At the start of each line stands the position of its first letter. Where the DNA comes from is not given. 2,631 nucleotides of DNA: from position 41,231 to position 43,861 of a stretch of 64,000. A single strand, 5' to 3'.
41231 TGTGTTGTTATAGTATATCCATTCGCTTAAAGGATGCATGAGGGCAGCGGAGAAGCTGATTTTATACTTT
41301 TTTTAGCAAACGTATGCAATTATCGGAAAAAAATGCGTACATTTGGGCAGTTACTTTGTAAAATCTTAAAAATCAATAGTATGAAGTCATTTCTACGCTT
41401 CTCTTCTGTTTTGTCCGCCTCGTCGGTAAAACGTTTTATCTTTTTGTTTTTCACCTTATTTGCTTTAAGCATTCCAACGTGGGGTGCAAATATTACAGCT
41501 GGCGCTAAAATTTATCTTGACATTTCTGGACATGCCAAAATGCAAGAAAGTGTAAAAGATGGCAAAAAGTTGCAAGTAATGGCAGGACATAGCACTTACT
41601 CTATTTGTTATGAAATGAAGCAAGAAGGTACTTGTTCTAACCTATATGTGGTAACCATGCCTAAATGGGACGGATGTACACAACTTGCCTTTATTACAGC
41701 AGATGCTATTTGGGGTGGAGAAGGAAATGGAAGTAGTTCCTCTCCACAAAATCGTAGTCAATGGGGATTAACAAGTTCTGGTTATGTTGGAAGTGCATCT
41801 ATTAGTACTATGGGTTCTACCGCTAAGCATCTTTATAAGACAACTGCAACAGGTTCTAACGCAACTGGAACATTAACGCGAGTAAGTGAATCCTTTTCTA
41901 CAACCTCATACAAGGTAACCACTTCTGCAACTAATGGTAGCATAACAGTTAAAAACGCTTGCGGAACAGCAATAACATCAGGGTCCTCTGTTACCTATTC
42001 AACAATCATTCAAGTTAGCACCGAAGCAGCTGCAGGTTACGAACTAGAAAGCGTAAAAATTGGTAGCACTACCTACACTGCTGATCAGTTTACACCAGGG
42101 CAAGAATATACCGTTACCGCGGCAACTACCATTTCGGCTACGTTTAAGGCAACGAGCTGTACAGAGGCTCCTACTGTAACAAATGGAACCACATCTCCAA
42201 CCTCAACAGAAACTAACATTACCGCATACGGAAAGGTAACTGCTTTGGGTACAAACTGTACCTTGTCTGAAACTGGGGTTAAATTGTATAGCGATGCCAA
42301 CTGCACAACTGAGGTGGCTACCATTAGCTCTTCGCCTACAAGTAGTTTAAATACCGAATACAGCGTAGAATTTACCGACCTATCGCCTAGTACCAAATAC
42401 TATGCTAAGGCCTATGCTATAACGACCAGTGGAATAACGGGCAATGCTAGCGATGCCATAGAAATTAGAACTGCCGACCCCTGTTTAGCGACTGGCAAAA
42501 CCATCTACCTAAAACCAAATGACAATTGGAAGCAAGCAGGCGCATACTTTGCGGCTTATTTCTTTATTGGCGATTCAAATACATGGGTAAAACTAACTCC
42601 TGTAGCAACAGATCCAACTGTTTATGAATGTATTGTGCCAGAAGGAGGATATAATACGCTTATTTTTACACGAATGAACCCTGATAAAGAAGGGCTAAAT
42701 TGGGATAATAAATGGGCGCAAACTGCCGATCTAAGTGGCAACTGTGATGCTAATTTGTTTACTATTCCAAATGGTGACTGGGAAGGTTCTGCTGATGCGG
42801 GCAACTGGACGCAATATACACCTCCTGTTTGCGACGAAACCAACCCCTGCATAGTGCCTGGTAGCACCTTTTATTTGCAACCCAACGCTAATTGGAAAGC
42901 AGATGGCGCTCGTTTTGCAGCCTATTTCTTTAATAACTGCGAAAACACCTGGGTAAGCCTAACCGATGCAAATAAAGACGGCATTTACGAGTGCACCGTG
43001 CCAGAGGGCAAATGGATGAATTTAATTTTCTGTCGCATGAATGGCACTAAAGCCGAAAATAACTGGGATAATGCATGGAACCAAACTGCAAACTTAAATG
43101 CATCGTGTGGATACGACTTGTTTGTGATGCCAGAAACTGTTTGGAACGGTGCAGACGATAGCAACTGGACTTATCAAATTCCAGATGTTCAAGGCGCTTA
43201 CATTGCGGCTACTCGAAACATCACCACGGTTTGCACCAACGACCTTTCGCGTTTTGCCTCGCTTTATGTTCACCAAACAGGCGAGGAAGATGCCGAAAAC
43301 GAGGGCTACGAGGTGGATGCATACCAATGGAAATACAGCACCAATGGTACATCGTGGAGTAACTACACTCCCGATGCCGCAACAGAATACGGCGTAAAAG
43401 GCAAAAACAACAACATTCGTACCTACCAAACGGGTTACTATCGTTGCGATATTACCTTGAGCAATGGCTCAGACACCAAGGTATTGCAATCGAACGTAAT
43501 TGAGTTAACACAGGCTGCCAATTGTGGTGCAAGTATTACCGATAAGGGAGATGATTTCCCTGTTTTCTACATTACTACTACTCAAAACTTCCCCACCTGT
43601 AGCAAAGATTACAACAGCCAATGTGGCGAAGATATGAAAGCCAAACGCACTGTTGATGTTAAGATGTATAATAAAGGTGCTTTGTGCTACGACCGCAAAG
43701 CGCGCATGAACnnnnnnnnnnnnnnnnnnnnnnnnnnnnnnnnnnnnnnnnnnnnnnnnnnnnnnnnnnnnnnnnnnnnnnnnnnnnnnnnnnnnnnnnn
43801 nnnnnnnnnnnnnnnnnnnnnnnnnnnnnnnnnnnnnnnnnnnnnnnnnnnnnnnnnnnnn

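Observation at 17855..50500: Triplicated three-component module: CotH-kinase-like giant, beta-helix T9SS giant, and small Cys-rich membrane-anchored protein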

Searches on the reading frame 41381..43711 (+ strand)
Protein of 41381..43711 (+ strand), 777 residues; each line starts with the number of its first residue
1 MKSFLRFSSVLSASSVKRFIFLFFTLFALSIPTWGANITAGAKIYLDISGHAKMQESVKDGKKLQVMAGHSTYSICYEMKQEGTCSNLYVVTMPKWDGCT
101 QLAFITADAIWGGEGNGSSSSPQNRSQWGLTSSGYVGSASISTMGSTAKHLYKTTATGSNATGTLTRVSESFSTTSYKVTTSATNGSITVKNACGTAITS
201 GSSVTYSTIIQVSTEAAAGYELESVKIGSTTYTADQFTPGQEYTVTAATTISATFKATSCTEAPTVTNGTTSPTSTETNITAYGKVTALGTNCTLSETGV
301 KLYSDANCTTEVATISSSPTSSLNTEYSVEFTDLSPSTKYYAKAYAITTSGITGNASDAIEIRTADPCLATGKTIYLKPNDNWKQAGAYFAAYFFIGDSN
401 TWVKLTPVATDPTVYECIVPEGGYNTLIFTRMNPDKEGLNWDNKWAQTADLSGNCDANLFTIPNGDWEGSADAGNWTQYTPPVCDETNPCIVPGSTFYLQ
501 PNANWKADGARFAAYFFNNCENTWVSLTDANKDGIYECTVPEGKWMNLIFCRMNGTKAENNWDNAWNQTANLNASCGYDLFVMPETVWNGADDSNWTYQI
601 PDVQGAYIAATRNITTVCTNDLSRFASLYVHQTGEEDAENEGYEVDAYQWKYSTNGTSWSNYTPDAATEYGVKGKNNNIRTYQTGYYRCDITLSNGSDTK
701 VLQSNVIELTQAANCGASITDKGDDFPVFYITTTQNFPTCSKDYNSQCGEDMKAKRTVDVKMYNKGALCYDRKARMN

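Call 75: search_protein_families(library=pfam, proteins=[window:41381-43711:+], max_evalue=1)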
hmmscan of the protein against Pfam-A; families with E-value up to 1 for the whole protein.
window:41381-43711:+ (777 aa): 3 families
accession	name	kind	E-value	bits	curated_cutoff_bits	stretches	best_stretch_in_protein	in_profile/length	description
PF00041.27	fn3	-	0.00025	21.6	25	1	316-361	44-82/84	Fibronectin type III domain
PF12408.13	DUF3666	-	0.026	14.2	25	1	508-523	23-38/47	Ribose-5-phosphate isomerase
PF21130.3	YgfZ_barrel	-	0.032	14.7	27.2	0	366-404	13-50/68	YgfZ, beta-barrel domain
